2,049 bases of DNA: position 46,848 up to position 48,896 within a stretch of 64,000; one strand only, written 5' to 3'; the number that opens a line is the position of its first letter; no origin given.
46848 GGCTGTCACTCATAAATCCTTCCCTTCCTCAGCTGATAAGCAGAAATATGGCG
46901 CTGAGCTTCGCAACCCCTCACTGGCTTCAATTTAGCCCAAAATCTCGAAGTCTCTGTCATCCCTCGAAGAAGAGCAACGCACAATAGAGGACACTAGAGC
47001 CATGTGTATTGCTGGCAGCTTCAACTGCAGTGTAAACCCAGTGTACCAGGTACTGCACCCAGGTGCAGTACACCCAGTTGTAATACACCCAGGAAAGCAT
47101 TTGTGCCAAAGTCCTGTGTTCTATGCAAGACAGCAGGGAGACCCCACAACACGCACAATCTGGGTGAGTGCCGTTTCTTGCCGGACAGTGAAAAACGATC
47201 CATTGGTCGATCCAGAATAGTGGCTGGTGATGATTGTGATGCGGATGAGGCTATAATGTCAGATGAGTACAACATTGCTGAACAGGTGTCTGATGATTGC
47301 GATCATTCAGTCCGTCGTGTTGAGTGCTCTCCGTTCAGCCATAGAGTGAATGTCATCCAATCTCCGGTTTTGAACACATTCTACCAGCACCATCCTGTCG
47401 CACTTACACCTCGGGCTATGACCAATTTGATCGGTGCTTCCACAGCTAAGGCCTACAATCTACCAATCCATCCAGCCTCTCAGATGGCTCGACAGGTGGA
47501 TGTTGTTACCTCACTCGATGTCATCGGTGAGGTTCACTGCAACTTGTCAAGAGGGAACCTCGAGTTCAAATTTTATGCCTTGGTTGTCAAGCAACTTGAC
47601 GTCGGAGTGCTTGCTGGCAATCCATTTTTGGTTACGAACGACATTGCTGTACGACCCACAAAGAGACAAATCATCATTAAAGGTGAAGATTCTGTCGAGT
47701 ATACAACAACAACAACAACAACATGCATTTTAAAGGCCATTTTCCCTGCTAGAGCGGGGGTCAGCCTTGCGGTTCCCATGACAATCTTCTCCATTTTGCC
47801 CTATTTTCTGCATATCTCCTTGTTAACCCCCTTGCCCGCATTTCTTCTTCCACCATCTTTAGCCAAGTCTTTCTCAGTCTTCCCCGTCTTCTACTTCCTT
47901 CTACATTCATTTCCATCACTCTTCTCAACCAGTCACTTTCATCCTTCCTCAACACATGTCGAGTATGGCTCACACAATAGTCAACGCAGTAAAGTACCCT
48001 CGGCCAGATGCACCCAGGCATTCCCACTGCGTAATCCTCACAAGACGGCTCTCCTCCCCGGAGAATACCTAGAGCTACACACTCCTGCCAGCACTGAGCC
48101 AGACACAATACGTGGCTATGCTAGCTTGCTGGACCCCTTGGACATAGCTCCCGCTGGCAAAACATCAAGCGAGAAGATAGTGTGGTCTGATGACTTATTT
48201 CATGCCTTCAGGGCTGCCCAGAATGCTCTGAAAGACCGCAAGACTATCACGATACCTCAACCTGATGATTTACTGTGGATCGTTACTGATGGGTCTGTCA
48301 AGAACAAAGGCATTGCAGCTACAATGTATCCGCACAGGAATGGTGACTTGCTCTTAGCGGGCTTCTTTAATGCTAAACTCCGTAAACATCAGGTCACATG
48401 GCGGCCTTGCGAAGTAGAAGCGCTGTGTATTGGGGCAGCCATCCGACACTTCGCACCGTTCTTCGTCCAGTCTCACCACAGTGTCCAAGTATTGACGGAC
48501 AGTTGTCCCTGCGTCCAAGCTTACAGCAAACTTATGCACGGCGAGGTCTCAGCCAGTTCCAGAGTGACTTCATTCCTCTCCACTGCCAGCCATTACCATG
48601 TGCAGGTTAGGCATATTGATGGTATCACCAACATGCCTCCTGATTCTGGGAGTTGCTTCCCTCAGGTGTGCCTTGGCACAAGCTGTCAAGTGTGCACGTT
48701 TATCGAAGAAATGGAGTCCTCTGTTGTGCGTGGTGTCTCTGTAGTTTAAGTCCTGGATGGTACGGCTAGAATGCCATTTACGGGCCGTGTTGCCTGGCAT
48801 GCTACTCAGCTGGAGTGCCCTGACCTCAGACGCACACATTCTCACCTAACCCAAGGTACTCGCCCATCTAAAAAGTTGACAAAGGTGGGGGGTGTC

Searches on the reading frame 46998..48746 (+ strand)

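Call 49: search_protein_families(library=pfam, proteins=[window:46998-48746:+], max_evalue=0.001)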
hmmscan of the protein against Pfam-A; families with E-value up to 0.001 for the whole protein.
window:46998-48746:+ (583 aa): 2 families
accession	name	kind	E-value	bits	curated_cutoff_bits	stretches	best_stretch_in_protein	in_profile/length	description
PF17919.7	RT_RNaseH_2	-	2.1e-10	41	29.8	1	396-493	1-97/100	RNase H-like domain found in reverse transcriptase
PF17917.7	RT_RNaseH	-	3.2e-06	27.7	24.8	1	424-509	4-86/105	RNase H-like domain found in reverse transcriptase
